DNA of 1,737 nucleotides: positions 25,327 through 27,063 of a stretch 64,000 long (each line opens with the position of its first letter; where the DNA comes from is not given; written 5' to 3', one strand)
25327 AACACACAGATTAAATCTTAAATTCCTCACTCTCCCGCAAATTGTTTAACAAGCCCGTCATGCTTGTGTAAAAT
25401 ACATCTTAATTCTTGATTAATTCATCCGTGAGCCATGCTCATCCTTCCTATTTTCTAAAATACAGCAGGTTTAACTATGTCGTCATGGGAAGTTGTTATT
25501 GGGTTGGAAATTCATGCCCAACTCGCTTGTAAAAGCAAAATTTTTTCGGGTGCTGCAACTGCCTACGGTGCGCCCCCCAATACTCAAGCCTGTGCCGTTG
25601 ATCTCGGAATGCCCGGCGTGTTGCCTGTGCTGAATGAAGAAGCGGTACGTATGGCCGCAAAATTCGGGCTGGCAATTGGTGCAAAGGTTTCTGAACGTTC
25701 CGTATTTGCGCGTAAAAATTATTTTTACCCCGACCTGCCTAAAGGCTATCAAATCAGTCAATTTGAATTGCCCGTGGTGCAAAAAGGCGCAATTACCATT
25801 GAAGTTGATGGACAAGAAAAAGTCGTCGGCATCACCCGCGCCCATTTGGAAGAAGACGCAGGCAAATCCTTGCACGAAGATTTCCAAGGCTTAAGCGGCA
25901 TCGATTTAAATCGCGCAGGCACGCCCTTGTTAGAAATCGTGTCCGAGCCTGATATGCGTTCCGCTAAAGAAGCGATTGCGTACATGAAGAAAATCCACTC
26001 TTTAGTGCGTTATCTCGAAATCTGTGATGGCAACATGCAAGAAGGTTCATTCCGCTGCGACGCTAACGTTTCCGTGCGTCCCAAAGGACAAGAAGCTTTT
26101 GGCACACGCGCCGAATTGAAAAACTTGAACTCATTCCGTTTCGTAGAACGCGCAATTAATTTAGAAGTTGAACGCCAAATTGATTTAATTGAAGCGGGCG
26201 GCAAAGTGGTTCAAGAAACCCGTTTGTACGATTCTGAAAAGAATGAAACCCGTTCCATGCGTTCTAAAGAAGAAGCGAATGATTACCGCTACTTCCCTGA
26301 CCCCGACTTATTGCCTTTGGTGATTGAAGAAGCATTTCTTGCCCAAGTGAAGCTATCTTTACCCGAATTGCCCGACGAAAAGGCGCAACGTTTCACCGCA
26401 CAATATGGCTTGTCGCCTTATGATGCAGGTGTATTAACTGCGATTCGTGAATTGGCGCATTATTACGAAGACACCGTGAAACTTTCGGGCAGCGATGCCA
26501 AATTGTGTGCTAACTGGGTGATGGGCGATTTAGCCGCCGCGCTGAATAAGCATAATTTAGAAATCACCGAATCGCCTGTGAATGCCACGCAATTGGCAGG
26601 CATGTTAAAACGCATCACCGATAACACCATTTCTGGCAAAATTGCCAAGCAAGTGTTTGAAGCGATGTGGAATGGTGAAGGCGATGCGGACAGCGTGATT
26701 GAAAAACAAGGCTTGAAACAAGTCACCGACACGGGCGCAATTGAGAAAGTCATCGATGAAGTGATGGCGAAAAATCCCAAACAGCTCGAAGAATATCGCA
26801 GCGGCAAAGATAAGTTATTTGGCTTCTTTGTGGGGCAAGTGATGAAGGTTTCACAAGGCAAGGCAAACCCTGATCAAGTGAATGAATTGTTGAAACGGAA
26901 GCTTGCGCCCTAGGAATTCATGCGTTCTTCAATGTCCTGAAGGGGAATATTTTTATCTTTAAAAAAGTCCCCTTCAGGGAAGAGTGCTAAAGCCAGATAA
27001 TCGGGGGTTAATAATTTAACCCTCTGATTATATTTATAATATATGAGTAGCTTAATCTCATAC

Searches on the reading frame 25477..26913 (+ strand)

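Call 41: search_protein_families(library=pfam, proteins=[window:25477-26913:+], max_evalue=0.001)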
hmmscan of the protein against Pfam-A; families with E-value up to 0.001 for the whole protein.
window:25477-26913:+ (478 aa): 2 families
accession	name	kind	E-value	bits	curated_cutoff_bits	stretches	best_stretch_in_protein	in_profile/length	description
PF02934.20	GatB_N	-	1.2e-122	408.9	23.4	1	6-288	1-276/277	GatB/GatE catalytic domain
PF02637.23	GatB_Yqey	-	1.2e-56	191.1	27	1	329-476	2-148/148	GatB domain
